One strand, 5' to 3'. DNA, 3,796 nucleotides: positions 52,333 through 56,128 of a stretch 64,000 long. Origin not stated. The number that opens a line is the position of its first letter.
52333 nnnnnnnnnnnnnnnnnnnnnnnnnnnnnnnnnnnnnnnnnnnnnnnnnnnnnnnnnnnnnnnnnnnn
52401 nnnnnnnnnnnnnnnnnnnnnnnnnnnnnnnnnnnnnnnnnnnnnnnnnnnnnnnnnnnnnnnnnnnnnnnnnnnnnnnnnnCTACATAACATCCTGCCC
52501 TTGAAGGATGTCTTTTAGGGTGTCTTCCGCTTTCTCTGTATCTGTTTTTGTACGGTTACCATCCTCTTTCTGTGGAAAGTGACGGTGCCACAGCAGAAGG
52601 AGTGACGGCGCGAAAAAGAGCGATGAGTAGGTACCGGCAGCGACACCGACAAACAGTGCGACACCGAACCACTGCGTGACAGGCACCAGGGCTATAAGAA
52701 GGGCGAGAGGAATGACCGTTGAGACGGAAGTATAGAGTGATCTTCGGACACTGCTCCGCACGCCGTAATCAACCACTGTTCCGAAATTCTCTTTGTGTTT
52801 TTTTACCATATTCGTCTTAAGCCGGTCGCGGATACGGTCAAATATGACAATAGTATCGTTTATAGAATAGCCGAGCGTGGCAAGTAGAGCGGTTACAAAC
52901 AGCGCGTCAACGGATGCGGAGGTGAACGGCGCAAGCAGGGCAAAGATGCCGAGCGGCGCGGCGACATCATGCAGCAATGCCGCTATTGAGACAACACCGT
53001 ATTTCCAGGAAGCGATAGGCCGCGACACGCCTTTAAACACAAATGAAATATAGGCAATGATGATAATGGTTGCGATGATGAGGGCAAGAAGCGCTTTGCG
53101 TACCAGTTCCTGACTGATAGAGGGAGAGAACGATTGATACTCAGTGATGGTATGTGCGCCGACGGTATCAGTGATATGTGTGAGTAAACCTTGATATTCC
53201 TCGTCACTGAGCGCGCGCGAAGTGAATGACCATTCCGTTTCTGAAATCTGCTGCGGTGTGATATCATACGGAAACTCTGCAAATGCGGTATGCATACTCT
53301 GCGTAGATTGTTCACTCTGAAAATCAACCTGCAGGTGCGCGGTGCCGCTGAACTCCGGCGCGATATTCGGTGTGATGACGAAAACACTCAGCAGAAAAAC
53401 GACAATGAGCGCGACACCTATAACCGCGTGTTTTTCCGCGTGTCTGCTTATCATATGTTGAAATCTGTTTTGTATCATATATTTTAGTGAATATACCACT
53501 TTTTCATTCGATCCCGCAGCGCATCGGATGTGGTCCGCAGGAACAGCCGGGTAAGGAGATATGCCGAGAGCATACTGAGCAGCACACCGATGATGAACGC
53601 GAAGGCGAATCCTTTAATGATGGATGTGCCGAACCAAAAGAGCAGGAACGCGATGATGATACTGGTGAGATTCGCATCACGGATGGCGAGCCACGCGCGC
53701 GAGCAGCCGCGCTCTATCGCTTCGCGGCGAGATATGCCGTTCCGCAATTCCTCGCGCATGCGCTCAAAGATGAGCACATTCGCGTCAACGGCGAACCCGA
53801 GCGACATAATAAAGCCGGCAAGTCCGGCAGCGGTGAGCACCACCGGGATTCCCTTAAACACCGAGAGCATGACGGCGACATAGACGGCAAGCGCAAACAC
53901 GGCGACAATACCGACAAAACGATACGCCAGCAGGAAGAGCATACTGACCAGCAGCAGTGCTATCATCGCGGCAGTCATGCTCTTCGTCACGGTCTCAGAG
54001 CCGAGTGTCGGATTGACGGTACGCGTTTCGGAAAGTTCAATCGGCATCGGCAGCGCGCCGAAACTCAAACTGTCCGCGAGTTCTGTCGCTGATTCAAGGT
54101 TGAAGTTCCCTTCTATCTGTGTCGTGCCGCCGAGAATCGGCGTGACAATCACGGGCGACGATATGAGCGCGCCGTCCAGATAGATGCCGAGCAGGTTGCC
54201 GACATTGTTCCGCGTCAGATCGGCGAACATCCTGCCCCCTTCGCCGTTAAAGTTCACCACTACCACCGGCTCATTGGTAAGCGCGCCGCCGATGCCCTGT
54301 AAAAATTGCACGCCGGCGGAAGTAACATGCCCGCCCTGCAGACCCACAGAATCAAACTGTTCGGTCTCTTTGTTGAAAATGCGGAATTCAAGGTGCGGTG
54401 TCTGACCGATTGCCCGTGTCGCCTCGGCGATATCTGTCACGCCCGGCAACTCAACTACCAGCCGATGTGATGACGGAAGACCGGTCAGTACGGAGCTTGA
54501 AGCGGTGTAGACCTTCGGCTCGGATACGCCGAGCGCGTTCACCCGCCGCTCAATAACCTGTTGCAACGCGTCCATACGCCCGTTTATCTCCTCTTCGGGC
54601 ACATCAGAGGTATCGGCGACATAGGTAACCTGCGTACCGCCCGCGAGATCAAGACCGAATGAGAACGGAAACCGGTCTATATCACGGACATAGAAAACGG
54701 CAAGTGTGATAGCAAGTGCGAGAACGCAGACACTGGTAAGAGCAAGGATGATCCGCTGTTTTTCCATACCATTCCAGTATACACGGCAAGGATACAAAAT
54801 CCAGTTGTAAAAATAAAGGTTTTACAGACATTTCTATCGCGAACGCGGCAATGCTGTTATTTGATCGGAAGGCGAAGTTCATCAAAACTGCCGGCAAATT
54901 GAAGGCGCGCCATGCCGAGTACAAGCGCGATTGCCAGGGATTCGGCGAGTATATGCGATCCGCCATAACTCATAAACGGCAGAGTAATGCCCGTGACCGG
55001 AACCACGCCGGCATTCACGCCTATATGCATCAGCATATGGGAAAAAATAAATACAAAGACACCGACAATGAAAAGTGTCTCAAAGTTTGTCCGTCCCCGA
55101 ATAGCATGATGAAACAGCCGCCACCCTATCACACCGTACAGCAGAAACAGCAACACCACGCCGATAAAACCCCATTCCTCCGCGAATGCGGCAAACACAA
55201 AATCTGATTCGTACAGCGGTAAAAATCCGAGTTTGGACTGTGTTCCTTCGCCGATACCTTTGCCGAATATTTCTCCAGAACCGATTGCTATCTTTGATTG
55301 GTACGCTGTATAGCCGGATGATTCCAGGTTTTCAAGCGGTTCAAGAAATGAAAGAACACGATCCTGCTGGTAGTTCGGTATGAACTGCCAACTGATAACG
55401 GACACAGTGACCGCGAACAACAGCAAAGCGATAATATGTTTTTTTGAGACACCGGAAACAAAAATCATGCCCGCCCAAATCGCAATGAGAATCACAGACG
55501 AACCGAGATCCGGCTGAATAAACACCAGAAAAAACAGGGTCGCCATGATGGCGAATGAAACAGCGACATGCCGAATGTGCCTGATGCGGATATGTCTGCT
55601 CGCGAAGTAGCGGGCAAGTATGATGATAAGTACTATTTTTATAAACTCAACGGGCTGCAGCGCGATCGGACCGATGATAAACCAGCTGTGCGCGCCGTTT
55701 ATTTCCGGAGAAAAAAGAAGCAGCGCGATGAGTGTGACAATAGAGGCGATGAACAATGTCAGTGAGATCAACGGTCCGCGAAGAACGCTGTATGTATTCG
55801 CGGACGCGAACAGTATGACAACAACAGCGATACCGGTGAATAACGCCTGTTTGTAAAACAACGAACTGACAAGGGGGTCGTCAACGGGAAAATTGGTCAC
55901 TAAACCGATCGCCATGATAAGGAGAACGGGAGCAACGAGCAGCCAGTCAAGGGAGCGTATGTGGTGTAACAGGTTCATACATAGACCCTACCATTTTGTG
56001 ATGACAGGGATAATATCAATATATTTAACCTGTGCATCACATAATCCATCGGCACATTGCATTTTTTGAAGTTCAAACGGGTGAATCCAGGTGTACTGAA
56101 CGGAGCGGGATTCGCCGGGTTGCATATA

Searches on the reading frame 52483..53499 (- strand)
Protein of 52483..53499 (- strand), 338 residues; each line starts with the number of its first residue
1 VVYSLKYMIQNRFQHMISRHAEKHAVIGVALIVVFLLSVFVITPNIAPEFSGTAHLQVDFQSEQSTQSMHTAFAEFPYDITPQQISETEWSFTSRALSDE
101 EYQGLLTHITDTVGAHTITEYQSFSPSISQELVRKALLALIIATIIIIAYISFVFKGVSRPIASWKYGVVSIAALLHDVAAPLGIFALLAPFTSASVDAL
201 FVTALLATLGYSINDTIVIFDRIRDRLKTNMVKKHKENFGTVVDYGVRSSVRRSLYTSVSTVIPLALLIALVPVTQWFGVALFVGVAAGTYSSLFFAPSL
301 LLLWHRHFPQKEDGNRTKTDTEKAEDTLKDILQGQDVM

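Call 8: search_protein_families(library=pfam, proteins=[window:52483-53499:-], max_evalue=0.01)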
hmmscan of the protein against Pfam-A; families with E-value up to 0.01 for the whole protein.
window:52483-53499:- (338 aa): 1 family
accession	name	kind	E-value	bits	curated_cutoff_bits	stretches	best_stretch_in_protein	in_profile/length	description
PF02355.23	SecD_SecF_C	-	2e-40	138.7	20.5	1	112-306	9-188/189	Protein export membrane protein SecD/SecF, C-terminal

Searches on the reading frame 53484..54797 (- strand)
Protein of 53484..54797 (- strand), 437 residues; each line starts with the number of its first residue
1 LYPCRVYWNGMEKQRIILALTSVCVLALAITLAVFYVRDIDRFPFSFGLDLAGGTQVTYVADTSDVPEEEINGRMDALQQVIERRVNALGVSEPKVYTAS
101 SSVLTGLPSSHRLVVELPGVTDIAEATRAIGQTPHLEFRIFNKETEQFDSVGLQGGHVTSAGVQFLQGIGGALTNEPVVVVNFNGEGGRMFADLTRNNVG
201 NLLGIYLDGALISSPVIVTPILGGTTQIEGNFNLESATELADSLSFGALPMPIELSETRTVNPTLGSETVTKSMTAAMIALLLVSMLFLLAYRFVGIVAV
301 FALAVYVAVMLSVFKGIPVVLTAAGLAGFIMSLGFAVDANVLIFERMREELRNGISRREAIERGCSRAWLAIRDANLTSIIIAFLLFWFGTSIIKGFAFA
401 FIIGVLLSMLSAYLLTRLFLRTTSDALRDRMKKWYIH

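Call 8: search_protein_families(library=pfam, proteins=[window:53484-54797:-], max_evalue=0.01)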
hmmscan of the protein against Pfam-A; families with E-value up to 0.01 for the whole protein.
window:53484-54797:- (437 aa): 6 families
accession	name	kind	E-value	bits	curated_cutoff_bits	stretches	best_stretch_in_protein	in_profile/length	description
PF22599.2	SecDF_P1_head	-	5.2e-24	84.8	27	1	151-250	19-113/114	SecDF, P1 head subdomain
PF02355.23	SecD_SecF_C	-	1e-16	61.4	20.5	1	254-417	14-180/189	Protein export membrane protein SecD/SecF, C-terminal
PF21760.3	SecD_1st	-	1.1e-14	54.1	27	1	75-141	1-58/60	Protein translocase subunit SecDF, P1 domain, N-terminal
PF03176.21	MMPL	-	1e-09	38.3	20.5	1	274-417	146-296/333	MMPL family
PF07549.19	Sec_GG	-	0.00017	21.5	20.3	1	43-64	6-27/28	SecD/SecF GG Motif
PF14159.11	CAAD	-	0.0019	18.4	30.7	0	294-356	18-77/85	CAAD domains of cyanobacterial aminoacyl-tRNA synthetase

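Call 55: find_homologous_proteins(query=window:53487-54797:-, max_evalue=1e-30)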
Query window:53487-54797:- (437 aa): 7984 proteins with E <= 1e-30 among 8000 candidates; the best 120 are listed.
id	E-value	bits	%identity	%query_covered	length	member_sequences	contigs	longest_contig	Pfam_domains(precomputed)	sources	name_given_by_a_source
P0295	1.5e-269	912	100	98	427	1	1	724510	PF21760.4,PF03176.22,PF22599.3,PF02355.23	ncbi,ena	-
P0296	2.6e-201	687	76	96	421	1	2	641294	PF21760.4,PF03176.22,PF22599.3,PF02355.23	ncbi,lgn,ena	-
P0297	1.4e-199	681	75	95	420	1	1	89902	PF21760.4,PF03176.22,PF22599.3,PF02355.23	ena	-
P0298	6.6e-199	679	72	98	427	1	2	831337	PF21760.4,PF03176.22,PF22599.3,PF02355.23,PF00873.26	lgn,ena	-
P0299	1.1e-198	678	78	89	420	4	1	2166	PF21760.4,PF03176.22,PF22599.3,PF02355.23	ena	-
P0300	7.2e-196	669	76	97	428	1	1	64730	PF21760.4,PF03176.22,PF22599.3,PF02355.23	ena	-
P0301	4.3e-192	657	70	98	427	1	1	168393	PF21760.4,PF03176.22,PF22599.3,PF02355.23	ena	-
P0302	5.6e-192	656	70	98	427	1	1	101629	PF21760.4,PF03176.22,PF22599.3,PF02355.23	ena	-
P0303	9.3e-191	652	72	93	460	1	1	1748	PF21760.4,PF03176.22,PF22599.3,PF02355.23,PF00873.26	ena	-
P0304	5.4e-189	646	69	98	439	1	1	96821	PF21760.4,PF03176.22,PF22599.3,PF02355.23,PF07549.20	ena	-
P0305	8.5e-189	646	72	92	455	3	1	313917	PF21760.4,PF03176.22,PF22599.3,PF02355.23,PF00873.26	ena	-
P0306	2.6e-187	641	68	97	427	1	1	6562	PF21760.4,PF03176.22,PF22599.3,PF02355.23,PF00873.26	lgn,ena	-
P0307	1.1e-186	639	68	98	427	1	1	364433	PF21760.4,PF03176.22,PF22599.3,PF02355.23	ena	-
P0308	1.9e-186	638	69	98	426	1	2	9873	PF21760.4,PF03176.22,PF22599.3,PF02355.23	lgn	-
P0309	2.5e-186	638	68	93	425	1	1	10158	PF21760.4,PF03176.22,PF22599.3,PF02355.23,PF00873.26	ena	-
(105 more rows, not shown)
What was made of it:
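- The best named SecD relatives are Candidatus Kaiserbacteria (67-69%), and most unnamed top hits sit on 0.63-0.85-Mb contigs (call 55).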

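Call 59: find_encoding_contigs(protein=P0296, flank=3000, max_places=2)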
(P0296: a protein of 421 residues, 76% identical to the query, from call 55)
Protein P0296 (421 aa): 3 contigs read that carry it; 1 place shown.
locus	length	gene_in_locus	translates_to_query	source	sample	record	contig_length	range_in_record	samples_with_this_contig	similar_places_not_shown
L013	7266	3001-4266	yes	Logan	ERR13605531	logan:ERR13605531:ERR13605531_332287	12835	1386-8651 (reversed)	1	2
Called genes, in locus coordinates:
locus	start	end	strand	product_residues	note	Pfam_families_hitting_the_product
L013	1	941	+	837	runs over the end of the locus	PF14312:FG-GAP_2, PF01471:PG_binding_1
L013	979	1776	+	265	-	-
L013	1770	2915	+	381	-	PF01098:FTSW_RODA_SPOVE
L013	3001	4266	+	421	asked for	PF21760:SecD_1st, PF22599:SecDF_P1_head, PF02355:SecD_SecF_C, PF03176:MMPL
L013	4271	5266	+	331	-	PF02355:SecD_SecF_C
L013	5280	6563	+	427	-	PF00675:Peptidase_M16, PF05193:Peptidase_M16_C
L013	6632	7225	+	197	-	PF01351:RNase_HII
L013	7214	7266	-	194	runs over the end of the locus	PF00383:dCMP_cyt_deam_1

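Call 81: find_encoding_contigs(protein=P0295, flank=1000, max_places=3)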
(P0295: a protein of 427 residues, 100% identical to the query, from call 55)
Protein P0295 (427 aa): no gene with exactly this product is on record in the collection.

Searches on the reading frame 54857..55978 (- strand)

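Call 57: search_protein_families(library=ncbifam, proteins=[window:54857-55978:-], max_evalue=0.00001)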
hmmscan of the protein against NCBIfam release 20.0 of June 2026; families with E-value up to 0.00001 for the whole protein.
window:54857-55978:- (373 aa): 6 families
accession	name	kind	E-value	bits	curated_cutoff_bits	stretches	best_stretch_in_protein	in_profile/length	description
TIGR02210.1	rodA_shape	equivalog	7e-92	308.3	336.7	1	11-356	1-352/357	rod shape-determining protein RodA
TIGR02614.1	ftsW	equivalog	8.5e-78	261.9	337.5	1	11-358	1-355/357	putative lipid II flippase FtsW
TIGR02615.1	spoVE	exception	4.6e-57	194.1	448.8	1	12-358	2-354/354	stage V sporulation protein E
NF008060.0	PRK10794.1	equivalog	2e-51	175.1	590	1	71-351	74-354/370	peptidoglycan glycosyltransferase MrdB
NF037961.1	RodA_shape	subfamily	1.1e-48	166.6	150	2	188-350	232-401/415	rod shape-determining protein RodA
NF008042.0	PRK10774.1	equivalog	4e-45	154.5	493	1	8-356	37-388/405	cell division protein FtsW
